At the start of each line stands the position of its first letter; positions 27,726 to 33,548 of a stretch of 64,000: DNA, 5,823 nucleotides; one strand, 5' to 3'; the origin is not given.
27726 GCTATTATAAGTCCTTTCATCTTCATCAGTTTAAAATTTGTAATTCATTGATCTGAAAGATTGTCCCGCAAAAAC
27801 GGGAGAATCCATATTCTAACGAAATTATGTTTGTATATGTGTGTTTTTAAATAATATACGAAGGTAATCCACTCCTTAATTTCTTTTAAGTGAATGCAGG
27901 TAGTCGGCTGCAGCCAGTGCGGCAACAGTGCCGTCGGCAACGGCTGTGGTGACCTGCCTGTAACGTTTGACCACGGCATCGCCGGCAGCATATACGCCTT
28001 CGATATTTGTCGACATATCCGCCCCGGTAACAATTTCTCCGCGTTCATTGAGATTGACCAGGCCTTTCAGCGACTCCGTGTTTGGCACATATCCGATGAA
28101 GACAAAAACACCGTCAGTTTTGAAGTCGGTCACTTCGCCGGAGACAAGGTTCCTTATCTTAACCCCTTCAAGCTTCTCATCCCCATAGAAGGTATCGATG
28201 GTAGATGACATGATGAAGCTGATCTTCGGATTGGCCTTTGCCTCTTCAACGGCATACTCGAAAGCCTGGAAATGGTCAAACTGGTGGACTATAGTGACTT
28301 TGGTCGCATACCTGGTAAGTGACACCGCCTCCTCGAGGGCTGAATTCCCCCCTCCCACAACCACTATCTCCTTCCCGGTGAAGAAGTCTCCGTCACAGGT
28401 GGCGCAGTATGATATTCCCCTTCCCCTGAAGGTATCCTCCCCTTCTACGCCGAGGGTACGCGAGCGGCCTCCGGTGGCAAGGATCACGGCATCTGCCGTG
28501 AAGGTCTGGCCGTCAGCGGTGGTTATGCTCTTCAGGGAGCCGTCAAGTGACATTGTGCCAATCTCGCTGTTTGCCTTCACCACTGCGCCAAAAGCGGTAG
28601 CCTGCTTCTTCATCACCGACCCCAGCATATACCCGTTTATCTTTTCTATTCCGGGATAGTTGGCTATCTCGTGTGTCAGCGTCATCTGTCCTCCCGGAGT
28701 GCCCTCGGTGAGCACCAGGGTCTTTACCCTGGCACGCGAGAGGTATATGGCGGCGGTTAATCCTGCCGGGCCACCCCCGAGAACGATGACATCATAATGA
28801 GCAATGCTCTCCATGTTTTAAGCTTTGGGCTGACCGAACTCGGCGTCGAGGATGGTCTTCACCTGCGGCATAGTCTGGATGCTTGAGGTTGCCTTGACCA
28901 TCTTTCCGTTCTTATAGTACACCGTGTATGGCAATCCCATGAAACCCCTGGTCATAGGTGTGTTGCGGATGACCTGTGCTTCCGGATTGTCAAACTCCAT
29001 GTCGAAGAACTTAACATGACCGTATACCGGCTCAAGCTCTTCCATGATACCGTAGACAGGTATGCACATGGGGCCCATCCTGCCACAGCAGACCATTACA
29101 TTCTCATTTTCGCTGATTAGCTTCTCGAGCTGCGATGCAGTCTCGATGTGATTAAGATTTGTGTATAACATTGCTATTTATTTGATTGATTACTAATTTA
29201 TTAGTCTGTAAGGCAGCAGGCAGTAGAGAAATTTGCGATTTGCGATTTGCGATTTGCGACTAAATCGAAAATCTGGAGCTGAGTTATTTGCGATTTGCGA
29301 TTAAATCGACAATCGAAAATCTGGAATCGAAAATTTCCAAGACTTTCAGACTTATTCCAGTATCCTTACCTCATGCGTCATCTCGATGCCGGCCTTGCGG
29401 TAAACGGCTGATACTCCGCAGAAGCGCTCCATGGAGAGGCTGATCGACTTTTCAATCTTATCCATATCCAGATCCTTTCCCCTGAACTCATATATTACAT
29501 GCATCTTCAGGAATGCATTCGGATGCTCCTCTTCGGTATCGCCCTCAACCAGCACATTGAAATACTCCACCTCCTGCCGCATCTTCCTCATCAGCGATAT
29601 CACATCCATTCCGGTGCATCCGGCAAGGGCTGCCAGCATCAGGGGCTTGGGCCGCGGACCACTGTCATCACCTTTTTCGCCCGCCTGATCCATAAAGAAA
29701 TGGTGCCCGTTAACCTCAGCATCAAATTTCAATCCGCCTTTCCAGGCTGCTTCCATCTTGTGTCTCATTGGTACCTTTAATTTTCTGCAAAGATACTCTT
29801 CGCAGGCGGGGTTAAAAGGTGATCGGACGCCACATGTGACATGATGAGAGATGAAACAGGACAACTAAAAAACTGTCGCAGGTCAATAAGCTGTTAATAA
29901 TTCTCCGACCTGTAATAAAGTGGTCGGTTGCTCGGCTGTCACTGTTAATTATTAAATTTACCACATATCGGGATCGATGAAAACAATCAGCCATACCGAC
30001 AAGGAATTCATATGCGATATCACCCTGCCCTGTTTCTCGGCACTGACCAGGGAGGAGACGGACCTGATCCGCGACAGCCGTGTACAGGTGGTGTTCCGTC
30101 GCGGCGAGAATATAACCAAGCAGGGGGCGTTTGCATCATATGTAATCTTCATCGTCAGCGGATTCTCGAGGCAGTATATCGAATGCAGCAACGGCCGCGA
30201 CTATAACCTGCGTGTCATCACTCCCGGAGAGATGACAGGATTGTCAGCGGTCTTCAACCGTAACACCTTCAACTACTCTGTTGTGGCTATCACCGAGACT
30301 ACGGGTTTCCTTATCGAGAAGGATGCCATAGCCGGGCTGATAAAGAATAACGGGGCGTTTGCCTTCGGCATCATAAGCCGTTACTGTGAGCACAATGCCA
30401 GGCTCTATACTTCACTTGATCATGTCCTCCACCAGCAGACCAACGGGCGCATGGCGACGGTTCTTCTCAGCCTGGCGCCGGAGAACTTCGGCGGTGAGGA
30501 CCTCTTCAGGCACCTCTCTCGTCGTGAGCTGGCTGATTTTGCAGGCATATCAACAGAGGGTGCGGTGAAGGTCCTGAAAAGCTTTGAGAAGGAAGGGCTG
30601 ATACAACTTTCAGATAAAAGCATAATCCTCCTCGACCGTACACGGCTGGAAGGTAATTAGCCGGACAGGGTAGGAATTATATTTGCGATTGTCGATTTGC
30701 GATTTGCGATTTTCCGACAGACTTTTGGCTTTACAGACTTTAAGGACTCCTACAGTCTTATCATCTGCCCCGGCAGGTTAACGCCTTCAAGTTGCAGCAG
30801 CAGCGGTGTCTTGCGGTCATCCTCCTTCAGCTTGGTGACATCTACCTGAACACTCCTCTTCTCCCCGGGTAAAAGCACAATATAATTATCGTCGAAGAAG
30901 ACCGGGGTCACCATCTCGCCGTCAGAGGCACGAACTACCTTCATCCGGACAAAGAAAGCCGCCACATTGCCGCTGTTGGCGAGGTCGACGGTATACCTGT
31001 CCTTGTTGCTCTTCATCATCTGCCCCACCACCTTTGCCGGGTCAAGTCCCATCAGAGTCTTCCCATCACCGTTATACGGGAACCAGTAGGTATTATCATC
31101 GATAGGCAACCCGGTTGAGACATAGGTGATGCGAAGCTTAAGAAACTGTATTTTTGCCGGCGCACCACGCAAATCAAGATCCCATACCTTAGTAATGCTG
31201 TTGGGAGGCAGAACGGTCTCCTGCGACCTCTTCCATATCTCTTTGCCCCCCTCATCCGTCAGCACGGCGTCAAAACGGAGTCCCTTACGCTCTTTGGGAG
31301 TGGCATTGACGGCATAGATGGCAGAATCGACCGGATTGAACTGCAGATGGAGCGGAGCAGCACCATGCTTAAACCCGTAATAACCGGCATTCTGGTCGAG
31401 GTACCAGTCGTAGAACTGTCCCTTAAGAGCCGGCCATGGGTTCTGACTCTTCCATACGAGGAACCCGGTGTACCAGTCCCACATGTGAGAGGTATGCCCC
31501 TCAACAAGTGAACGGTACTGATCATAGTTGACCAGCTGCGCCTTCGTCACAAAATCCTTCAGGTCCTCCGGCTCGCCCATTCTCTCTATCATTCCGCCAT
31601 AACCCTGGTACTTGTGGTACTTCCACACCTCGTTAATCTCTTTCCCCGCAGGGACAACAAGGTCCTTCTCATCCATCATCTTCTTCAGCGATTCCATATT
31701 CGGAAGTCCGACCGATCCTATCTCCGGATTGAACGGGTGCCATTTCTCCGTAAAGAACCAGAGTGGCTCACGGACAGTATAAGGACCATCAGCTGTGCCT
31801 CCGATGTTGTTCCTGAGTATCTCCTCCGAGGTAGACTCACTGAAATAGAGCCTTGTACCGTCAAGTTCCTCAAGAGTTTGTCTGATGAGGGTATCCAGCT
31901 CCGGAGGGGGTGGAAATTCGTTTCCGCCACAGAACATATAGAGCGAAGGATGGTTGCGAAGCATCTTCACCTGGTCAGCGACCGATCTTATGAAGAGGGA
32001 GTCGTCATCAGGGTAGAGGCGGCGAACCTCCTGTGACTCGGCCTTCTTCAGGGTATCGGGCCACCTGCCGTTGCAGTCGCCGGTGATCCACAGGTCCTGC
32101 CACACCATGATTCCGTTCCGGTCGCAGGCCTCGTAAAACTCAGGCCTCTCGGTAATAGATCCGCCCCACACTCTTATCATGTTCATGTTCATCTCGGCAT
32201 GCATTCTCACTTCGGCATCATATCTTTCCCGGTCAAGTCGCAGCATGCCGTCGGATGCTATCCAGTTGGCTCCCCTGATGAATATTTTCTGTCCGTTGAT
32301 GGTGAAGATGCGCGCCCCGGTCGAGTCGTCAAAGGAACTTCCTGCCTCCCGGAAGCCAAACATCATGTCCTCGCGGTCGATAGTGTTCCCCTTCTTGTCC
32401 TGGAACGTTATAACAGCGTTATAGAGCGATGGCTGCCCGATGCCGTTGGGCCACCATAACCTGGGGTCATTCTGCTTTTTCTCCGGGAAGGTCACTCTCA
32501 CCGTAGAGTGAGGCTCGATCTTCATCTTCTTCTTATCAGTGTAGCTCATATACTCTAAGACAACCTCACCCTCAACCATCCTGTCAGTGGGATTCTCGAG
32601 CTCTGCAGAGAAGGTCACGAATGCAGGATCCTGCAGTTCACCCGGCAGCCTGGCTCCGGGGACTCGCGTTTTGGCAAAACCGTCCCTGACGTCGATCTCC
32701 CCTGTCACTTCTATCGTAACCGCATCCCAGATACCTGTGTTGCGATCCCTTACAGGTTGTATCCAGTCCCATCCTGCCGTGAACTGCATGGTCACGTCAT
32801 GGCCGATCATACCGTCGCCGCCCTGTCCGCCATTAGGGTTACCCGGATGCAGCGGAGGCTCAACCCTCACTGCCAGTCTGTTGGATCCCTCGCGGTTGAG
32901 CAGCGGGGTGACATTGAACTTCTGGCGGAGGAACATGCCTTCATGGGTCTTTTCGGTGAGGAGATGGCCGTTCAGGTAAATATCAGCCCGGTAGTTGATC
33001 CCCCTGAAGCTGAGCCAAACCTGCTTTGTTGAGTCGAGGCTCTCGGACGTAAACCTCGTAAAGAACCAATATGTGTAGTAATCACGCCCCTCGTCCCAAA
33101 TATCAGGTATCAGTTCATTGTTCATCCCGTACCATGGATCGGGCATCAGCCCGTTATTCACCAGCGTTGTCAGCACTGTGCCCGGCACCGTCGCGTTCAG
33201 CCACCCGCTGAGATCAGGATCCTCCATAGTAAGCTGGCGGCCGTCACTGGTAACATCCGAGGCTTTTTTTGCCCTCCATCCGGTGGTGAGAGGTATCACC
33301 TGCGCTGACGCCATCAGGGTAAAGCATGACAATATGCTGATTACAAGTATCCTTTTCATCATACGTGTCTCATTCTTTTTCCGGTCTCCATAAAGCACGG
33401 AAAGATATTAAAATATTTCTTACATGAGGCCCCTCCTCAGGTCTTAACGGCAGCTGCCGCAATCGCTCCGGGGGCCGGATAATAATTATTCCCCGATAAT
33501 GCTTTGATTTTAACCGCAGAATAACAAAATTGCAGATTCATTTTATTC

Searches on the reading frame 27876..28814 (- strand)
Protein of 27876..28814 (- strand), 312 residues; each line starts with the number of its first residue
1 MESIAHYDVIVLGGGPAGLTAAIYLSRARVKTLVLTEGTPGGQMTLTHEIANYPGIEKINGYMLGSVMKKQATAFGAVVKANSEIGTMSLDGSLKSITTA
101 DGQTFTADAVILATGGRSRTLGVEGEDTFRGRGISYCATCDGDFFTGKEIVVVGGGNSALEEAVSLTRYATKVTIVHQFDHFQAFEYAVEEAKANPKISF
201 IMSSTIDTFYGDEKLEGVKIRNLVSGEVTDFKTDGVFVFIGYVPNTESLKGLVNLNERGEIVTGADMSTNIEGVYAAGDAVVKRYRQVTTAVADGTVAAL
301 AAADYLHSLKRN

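Call 43: search_protein_families(library=pfam, proteins=[window:27876-28814:-], max_evalue=0.001)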
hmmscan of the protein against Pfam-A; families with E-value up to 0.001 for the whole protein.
window:27876-28814:- (312 aa): 16 families
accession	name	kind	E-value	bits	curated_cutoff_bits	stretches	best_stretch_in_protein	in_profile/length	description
PF07992.20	Pyr_redox_2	-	1.1e-52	179.7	26.1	1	7-295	1-291/291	Pyridine nucleotide-disulphide oxidoreductase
PF13738.12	Pyr_redox_3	-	4.9e-25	88.8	30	1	69-278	88-305/305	Pyridine nucleotide-disulphide oxidoreductase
PF00070.33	Pyr_redox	-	2.7e-13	50.7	22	1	150-221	2-80/82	Pyridine nucleotide-disulphide oxidoreductase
PF03486.20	HI0933_like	-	8.6e-11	42.2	50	0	8-38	2-32/244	HI0933-like protein Rossmann domain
PF00890.30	FAD_binding_2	-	1.2e-10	41.6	20.4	1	8-43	1-37/414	FAD binding domain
PF01266.30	DAO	-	2e-10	41.2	27.9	1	8-42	1-37/353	FAD dependent oxidoreductase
PF01946.23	Thi4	-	2e-08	34.2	26.2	1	3-42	14-55/235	Thi4 family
PF01134.28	GIDA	-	3.4e-08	33.4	22.1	1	8-69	1-54/391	Glucose inhibited division protein A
PF04820.20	Trp_halogenase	-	1.6e-06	27.7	21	0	8-30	1-23/458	Tryptophan halogenase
PF13450.12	NAD_binding_8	-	2.3e-06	28.2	21.9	1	11-45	1-36/68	NAD(P)-binding Rossmann-like domain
PF12831.13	FAD_oxidored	-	1.6e-05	24.8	27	1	8-45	1-39/416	FAD dependent oxidoreductase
PF01494.25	FAD_binding_3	-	2.7e-05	24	22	0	7-36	2-31/349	FAD binding domain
PF13241.12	NAD_binding_7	-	8.4e-05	23.5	22.1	0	145-181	5-42/104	Putative NAD(P)-binding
PF13454.12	NAD_binding_9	-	0.00023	21.6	21.8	0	87-115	125-153/155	FAD-NAD(P)-binding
PF00743.25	FMO-like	-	0.00055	18.9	22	0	89-176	119-212/532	Flavin-binding monooxygenase-like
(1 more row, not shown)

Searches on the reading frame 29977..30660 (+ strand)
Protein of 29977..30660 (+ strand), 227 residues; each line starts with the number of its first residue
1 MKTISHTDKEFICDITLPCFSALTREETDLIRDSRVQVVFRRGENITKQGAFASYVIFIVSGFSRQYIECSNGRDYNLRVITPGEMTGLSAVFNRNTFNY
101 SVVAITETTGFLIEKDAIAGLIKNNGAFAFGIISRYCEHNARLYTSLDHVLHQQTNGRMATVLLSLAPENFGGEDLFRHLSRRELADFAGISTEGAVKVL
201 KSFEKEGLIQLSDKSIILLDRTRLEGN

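Call 43: search_protein_families(library=pfam, proteins=[window:29977-30660:+], max_evalue=0.001)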
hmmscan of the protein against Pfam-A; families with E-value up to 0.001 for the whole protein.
window:29977-30660:+ (227 aa): 3 families
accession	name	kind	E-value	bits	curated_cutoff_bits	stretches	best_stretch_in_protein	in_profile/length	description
PF00027.35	cNMP_binding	-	3.5e-14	53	27.5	1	38-125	2-89/89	Cyclic nucleotide-binding domain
PF13545.12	HTH_Crp_2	-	1e-12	48.2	27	1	157-225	1-68/70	Crp-like helix-turn-helix domain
PF00325.26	Crp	-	0.00096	19.3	21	0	180-209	3-32/32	Bacterial regulatory proteins, crp family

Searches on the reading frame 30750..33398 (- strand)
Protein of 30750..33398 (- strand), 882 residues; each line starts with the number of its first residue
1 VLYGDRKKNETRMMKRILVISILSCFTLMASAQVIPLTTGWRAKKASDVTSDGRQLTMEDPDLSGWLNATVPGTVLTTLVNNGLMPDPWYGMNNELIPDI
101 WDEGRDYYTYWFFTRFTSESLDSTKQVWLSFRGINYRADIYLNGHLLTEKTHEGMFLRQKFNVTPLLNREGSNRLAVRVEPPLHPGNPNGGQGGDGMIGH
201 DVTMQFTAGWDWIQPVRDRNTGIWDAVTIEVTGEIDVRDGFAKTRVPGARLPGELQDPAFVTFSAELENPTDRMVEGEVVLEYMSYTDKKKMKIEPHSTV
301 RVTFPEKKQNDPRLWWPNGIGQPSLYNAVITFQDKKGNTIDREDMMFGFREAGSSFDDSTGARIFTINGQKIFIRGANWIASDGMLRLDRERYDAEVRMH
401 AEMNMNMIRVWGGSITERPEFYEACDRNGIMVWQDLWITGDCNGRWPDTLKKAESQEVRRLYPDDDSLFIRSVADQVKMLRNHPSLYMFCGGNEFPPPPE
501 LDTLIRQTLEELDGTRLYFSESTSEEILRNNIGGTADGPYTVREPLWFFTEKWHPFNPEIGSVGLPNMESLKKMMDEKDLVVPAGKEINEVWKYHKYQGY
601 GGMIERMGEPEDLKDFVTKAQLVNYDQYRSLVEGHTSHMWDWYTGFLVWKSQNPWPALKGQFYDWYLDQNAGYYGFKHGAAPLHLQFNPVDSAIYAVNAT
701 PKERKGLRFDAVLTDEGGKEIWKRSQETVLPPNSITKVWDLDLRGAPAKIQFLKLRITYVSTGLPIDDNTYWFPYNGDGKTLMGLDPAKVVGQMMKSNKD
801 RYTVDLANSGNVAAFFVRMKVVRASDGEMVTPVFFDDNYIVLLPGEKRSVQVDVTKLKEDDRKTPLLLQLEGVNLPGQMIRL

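Call 43: search_protein_families(library=pfam, proteins=[window:30750-33398:-], max_evalue=0.001)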
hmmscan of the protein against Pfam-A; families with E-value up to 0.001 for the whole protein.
window:30750-33398:- (882 aa): 7 families
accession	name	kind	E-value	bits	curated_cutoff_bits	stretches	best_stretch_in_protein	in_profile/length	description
PF22666.2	Glyco_hydro_2_N2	-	2.4e-28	99.7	27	1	58-224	10-166/167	Glycosyl hydrolase 2 galactose-binding domain-like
PF18368.7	Ig_GlcNase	-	1.9e-20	73.4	26.3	1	777-874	10-104/105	Exo-beta-D-glucosaminidase Ig-fold domain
PF00703.27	Glyco_hydro_2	-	3.5e-11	44.3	23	1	259-350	16-109/109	Glycosyl hydrolases family 2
PF17753.7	Ig_mannosidase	-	1.3e-06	28.4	22.6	1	792-856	7-63/81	Ig-fold domain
PF02836.23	Glyco_hydro_2_C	-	1.6e-06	27.9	21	1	364-522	7-162/302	Glycosyl hydrolases family 2, TIM barrel domain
PF17786.7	Mannosidase_ig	-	1.1e-05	26.3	23.4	1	694-773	5-86/91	Mannosidase Ig/CBM-like domain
PF02837.24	Glyco_hydro_2_N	-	0.00085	19.7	28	0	111-179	68-133/169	Glycosyl hydrolases family 2, sugar binding domain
